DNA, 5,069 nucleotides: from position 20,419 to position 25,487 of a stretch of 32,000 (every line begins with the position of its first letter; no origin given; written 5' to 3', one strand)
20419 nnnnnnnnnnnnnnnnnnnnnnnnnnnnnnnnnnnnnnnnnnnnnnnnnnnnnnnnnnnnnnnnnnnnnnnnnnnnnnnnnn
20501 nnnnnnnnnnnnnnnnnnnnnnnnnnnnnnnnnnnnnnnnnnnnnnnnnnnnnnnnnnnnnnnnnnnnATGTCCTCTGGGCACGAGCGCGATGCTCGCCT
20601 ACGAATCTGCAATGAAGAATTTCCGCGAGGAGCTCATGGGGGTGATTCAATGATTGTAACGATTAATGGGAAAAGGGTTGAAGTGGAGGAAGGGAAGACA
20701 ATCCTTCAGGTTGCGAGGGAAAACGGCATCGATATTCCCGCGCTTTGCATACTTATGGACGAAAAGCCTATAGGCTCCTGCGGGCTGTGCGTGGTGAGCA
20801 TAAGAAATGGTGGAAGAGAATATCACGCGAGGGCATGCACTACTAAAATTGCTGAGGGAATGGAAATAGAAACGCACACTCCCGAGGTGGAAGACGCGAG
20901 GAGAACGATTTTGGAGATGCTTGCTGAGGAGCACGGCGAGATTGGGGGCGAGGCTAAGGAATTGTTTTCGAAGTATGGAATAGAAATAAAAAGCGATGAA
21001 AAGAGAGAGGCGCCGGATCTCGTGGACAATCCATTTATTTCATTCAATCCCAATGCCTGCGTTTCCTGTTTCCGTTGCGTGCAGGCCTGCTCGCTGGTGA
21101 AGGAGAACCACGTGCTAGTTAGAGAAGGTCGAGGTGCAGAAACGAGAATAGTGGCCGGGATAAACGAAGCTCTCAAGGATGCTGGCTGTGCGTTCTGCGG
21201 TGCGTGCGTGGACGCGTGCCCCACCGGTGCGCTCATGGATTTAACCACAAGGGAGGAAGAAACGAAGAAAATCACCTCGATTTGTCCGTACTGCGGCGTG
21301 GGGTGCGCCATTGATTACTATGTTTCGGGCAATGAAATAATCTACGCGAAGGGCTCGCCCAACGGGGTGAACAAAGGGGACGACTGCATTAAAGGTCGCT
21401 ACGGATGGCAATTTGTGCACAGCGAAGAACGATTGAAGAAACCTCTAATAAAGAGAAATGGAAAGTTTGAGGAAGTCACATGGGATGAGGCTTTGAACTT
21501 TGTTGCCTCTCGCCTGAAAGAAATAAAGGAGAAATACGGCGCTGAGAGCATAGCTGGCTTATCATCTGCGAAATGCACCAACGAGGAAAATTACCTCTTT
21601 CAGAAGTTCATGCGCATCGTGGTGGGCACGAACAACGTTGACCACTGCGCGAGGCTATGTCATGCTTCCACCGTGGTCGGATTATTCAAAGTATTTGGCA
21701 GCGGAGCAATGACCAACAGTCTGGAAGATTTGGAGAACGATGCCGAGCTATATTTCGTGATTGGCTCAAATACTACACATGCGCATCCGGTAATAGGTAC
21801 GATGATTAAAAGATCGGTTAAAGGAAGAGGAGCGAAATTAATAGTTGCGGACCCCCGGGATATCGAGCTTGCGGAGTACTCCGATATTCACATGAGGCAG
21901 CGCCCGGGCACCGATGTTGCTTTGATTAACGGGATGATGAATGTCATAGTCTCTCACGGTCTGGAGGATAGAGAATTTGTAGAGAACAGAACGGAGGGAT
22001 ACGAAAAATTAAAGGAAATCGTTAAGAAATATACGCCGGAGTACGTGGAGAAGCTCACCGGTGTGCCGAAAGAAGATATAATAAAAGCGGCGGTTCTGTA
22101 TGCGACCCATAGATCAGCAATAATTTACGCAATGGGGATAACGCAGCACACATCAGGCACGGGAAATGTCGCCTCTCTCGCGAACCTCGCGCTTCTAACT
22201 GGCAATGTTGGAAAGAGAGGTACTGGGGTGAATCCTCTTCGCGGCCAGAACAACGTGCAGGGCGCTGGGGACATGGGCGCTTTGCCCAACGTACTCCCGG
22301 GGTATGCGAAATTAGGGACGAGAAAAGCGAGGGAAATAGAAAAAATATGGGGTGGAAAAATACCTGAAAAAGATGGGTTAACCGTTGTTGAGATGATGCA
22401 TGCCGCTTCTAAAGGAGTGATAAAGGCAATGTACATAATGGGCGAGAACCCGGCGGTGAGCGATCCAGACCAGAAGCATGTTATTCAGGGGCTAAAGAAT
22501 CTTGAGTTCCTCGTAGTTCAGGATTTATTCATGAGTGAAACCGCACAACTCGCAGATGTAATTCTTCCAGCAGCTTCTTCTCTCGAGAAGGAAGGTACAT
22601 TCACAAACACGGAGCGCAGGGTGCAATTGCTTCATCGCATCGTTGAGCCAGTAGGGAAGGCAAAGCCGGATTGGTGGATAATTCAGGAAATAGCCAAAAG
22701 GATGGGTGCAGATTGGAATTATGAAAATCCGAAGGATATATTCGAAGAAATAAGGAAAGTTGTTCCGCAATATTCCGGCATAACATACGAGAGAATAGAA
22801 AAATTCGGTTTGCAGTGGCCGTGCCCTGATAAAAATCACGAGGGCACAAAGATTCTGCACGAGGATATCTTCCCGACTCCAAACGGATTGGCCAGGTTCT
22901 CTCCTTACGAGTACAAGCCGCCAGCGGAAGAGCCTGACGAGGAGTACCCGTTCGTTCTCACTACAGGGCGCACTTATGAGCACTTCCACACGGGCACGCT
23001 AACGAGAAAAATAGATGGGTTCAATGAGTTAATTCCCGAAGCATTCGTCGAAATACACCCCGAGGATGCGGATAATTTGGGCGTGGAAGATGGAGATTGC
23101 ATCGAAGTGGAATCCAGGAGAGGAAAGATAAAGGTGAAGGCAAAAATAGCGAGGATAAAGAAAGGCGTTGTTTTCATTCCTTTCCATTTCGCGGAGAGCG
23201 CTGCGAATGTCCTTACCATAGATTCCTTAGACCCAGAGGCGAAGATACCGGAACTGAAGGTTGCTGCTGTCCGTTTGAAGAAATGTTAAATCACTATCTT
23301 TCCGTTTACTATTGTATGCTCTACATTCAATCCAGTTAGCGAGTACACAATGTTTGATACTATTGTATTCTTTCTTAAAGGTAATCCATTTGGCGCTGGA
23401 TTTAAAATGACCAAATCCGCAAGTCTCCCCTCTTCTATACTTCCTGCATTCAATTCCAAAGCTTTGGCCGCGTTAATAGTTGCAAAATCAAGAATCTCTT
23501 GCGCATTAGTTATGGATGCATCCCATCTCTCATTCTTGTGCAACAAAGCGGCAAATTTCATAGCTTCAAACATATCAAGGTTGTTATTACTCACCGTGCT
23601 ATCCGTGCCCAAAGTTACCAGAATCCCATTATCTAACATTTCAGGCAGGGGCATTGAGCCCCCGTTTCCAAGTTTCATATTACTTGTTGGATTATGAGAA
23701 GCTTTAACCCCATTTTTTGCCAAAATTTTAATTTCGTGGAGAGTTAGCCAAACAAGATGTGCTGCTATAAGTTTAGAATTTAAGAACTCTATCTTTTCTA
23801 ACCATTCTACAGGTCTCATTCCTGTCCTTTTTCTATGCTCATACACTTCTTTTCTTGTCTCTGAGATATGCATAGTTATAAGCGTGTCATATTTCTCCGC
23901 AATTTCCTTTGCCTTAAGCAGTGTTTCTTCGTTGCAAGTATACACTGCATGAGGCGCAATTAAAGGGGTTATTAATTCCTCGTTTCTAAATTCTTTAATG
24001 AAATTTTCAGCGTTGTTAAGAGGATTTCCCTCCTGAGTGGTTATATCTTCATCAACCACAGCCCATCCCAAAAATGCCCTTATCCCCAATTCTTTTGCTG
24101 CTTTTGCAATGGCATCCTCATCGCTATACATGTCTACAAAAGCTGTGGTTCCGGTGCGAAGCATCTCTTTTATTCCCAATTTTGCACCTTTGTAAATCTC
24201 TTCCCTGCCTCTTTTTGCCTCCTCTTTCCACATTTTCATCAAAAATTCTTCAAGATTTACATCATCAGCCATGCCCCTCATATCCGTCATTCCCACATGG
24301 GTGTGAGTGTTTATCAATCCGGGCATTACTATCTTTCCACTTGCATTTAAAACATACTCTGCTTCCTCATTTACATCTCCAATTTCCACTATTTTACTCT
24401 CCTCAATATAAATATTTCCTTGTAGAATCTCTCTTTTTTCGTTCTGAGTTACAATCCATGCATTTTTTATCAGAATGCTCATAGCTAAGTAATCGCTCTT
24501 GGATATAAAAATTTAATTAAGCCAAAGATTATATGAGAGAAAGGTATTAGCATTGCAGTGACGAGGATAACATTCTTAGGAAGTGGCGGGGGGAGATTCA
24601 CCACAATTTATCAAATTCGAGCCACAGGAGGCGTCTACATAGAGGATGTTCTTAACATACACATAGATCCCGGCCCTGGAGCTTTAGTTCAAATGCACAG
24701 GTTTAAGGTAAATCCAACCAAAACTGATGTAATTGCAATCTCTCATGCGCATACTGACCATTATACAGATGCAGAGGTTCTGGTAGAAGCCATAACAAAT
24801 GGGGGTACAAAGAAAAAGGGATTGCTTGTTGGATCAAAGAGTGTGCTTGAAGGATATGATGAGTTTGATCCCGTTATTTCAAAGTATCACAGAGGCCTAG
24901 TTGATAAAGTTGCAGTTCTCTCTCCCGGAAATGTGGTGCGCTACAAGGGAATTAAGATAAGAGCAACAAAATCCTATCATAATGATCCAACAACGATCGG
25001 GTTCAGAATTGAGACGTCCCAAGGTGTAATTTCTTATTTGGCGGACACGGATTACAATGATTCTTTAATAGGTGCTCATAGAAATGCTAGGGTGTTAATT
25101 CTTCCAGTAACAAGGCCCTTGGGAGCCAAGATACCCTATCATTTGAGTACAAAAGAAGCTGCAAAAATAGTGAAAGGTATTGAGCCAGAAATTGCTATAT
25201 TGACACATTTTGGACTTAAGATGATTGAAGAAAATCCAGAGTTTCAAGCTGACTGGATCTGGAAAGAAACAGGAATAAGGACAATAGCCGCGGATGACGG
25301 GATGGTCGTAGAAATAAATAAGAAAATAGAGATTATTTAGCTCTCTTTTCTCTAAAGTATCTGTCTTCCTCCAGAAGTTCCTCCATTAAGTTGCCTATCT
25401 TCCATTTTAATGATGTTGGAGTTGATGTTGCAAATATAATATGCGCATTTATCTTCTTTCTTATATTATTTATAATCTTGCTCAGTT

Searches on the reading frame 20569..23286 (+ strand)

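Call 6: search_protein_families(library=pfam, proteins=[window:20569-23286:+], max_evalue=0.001)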
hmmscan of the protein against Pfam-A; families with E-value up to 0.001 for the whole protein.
window:20569-23286:+ (906 aa): 10 families
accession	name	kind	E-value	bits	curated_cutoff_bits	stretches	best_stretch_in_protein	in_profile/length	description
PF00384.28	Molybdopterin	-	4.9e-91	305.8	24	1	288-711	1-353/353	Molybdopterin oxidoreductase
PF01568.27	Molydop_binding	-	5.9e-31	107.2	26.8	1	795-899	1-109/110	Molydopterin dinucleotide binding domain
PF13510.11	Fer2_4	-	7.1e-17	61.7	22.8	1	30-104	6-81/82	2Fe-2S iron-sulfur cluster binding domain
PF04879.21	Molybdop_Fe4S4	-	1.9e-13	50.6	22.7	1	233-285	2-55/55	Molybdopterin oxidoreductase Fe4S4 domain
PF00111.32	Fer2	-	2.1e-08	34.4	21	1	30-93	1-75/77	2Fe-2S iron-sulfur cluster binding domain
PF13187.11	Fer4_9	-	1.9e-07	31.4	27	1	163-221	1-51/52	4Fe-4S dicluster domain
PF22117.2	Fer4_Nqo3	-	3.1e-07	30.9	27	1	155-222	2-66/67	NADH-quinone oxidoreductase subunit 3, ferredoxin-like domain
PF12838.12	Fer4_7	-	1.8e-06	28.7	27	1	164-221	2-52/52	4Fe-4S dicluster domain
PF13237.11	Fer4_10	-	7.5e-05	23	25.5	1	157-218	2-53/53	4Fe-4S dicluster domain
PF00037.32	Fer4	-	0.00086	19.5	21.1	1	207-222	8-23/24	4Fe-4S binding domain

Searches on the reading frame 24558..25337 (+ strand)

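Call 11: search_protein_families(library=pfam, proteins=[window:24558-25337:+], max_evalue=0.01)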
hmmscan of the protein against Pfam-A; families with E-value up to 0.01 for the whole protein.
window:24558-25337:+ (260 aa): 3 families
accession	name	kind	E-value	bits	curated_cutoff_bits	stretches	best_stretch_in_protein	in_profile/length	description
PF12706.13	Lactamase_B_2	-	3.6e-25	89.2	27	1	33-218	2-200/200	Beta-lactamase superfamily domain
PF13483.12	Lactamase_B_3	-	1.2e-13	51.7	24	1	33-217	18-160/160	Beta-lactamase superfamily domain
PF00753.33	Lactamase_B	-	0.00019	21.9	22.7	1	36-82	20-70/196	Metallo-beta-lactamase superfamily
